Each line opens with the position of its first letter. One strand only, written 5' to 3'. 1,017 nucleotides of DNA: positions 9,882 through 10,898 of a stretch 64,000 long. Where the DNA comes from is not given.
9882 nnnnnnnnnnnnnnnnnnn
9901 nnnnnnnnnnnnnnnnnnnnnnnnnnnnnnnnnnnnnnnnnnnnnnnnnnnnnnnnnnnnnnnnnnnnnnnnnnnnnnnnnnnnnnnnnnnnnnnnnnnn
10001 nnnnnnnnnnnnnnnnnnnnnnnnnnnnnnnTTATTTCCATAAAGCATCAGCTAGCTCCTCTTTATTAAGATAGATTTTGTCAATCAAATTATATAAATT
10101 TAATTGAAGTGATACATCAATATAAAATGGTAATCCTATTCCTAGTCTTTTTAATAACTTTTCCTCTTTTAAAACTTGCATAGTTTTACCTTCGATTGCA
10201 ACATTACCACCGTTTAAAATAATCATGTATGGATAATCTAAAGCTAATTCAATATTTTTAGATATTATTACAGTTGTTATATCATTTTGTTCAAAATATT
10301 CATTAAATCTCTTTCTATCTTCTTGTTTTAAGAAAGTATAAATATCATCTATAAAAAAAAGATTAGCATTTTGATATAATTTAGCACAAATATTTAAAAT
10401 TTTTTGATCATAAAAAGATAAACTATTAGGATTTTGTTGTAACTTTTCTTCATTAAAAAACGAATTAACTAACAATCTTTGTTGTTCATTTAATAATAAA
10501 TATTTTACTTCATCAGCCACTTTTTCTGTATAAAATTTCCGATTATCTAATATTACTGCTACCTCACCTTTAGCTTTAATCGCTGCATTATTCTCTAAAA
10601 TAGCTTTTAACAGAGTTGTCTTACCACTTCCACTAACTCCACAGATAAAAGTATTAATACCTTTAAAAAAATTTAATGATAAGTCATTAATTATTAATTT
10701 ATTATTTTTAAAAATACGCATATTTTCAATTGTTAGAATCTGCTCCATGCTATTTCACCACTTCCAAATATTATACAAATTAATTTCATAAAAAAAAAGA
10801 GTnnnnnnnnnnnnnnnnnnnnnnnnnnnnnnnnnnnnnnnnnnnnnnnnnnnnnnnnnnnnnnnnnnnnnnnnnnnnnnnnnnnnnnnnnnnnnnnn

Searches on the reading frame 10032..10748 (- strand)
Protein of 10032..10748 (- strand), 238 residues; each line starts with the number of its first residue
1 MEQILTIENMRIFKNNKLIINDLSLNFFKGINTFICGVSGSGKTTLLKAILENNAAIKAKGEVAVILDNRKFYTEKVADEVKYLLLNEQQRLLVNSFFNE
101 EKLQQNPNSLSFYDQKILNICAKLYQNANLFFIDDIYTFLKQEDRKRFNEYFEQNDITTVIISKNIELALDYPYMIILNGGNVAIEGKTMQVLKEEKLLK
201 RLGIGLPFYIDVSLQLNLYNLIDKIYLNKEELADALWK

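Call 83: search_protein_families(library=pfam, proteins=[window:10032-10748:-], max_evalue=0.00001)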
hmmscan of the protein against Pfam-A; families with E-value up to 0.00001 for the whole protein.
window:10032-10748:- (238 aa): 1 family
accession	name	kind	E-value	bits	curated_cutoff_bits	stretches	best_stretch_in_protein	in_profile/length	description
PF00005.33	ABC_tran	-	3.1e-10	41.2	25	1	21-135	2-134/137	ABC transporter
